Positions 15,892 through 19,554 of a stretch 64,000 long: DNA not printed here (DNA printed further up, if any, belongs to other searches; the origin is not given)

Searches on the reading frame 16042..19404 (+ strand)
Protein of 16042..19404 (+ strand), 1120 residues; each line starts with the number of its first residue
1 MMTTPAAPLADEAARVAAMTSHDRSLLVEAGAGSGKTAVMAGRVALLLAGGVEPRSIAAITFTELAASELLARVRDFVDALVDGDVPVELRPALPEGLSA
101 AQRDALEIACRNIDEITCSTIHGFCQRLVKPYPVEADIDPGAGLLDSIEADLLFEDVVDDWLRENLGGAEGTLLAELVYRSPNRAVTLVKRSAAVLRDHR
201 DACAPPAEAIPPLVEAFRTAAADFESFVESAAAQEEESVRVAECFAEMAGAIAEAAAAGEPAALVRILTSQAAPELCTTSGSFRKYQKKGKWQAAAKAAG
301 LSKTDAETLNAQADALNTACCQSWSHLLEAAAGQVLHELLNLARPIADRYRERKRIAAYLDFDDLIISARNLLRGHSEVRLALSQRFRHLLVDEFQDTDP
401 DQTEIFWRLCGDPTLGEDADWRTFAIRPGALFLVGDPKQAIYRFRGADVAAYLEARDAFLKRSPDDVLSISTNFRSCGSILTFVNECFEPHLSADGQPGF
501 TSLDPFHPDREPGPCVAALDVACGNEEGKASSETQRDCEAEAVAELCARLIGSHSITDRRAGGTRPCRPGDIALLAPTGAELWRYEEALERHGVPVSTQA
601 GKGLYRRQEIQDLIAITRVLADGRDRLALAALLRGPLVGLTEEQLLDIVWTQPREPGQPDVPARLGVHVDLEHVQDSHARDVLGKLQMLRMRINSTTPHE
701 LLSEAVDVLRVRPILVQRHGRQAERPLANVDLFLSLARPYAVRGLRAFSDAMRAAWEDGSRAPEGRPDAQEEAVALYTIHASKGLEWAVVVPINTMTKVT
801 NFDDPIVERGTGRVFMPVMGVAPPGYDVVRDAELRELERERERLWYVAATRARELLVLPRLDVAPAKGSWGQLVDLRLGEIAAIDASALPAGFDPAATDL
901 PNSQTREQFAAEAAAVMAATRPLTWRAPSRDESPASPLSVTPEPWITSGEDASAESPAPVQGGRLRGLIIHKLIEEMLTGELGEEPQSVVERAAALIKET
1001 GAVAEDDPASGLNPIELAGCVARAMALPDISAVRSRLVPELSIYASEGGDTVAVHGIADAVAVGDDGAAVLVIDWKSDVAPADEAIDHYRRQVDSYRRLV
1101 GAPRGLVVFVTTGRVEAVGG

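Call 57: search_protein_families(library=pfam, proteins=[window:16042-19404:+], max_evalue=0.00001)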
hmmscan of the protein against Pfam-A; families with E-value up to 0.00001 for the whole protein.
window:16042-19404:+ (1120 aa): 4 families
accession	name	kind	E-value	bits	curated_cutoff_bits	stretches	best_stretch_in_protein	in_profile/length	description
PF00580.27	UvrD-helicase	-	1.7e-53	182.5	23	1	16-459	6-270/271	UvrD/REP helicase N-terminal domain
PF13361.12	UvrD_C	-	3.3e-18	66.6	25.6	2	470-648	3-150/350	UvrD-like helicase C-terminal domain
PF13245.12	AAA_19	-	8.7e-13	49.1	25.1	1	18-445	6-134/134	AAA domain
PF13538.12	UvrD_C_2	-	3.1e-06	27.4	27.4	0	839-858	32-51/52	UvrD-like helicase C-terminal domain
